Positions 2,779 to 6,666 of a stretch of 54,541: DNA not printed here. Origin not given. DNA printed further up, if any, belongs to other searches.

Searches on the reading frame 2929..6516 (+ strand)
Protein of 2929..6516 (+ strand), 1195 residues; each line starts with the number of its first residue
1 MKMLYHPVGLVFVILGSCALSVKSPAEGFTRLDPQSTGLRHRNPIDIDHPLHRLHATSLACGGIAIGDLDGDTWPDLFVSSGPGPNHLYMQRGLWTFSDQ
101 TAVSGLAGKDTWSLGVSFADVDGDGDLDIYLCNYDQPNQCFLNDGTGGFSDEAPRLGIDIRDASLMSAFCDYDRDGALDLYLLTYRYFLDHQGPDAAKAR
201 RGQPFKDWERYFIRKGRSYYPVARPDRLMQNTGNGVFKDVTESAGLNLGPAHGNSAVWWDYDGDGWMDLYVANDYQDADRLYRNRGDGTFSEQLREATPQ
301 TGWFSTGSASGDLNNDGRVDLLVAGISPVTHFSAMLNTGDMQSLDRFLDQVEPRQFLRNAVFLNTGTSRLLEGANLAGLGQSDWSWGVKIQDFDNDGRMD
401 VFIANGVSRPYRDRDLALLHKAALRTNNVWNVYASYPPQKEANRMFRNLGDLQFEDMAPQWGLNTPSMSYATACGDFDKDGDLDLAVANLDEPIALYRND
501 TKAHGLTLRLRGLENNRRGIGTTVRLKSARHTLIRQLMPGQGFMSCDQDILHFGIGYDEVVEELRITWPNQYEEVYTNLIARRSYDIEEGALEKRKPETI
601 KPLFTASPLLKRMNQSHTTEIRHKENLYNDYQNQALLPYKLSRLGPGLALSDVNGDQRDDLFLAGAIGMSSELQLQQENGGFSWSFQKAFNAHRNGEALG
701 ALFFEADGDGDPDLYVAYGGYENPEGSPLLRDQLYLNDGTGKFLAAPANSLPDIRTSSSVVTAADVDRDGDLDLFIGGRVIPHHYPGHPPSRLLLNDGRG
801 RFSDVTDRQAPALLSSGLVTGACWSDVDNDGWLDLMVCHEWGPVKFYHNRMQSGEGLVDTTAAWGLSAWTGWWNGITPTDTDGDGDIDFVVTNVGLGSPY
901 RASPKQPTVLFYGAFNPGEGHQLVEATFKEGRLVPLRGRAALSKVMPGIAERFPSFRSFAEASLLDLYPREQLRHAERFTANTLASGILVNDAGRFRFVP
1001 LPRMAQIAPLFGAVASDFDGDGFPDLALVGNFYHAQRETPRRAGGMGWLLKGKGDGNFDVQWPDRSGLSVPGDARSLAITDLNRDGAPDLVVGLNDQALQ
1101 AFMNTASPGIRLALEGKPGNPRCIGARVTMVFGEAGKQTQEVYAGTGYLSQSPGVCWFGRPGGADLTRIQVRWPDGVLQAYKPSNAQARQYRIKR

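Call 46: search_protein_families(library=pfam, proteins=[window:2929-6516:+], max_evalue=0.0001)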
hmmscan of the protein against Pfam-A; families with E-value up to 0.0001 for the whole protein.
window:2929-6516:+ (1195 aa): 3 families
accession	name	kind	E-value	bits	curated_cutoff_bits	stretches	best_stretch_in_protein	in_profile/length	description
PF13517.12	FG-GAP_3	-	2.9e-84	278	26.9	11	260-323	1-61/61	FG-GAP-like repeat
PF07593.17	UnbV_ASPIC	-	1.4e-29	102.2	23.4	2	519-585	1-67/68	ASPIC and UnbV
PF01839.29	FG-GAP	-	5.6e-25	87.2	22.1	0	1013-1027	6-19/37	FG-GAP repeat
